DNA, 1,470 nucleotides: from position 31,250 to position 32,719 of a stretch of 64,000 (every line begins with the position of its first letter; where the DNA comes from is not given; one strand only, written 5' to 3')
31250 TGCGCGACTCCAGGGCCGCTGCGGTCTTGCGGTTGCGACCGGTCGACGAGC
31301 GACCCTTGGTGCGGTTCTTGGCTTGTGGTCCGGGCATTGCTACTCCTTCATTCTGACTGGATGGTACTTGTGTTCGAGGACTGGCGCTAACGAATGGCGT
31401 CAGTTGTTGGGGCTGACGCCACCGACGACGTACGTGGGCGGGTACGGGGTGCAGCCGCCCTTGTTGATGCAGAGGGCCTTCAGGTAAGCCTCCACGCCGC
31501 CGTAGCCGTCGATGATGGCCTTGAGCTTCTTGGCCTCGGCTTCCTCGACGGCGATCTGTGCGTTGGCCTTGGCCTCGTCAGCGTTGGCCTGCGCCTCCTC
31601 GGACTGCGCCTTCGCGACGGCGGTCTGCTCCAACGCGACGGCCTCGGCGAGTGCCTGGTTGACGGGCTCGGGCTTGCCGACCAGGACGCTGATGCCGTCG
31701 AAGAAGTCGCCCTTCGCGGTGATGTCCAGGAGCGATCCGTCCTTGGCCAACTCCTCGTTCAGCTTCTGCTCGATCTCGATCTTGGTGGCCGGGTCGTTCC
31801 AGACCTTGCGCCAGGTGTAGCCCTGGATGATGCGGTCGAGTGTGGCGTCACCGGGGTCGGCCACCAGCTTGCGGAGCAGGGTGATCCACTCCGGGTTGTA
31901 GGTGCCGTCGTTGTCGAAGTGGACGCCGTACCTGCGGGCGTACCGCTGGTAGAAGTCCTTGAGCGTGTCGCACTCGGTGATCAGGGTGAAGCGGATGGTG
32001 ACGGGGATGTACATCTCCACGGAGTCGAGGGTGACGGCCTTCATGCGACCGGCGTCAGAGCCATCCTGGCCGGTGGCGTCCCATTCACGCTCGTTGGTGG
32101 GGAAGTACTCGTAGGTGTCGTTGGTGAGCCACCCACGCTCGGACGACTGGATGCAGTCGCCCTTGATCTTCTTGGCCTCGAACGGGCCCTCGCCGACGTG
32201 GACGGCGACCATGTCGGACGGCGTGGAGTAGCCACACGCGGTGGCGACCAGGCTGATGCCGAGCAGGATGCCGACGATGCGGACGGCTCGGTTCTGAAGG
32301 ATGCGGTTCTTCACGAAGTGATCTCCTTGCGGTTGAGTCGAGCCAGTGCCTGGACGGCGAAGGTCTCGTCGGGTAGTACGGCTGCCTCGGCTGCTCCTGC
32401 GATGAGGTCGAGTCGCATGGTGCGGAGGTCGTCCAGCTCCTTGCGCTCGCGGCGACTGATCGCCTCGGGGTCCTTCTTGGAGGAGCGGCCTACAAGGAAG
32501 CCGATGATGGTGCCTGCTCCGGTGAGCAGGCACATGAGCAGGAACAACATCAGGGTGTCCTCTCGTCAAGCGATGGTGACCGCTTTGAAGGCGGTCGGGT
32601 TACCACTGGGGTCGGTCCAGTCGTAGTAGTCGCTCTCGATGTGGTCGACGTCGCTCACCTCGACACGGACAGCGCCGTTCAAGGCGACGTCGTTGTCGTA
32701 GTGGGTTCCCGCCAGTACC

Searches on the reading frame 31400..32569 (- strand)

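Call 12: search_protein_families(library=phrogs, proteins=[window:31400-32569:-], max_evalue=0.001)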
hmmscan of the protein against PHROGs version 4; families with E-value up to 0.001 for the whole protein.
window:31400-32569:- (389 aa): 1 family
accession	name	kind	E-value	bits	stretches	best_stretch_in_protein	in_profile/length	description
phrog_200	-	other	3.9e-19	70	1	99-385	87-351/379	lipoprotein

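Call 13: search_protein_families(library=pfam, proteins=[window:31400-32569:-], max_evalue=0.001)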
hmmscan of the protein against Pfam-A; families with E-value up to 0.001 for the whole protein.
window:31400-32569:- (389 aa): 1 family
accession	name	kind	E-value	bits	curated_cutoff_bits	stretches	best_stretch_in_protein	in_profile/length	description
PF01145.31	Band_7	-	1.1e-07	32.5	23.6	1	150-330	32-174/176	SPFH domain / Band 7 family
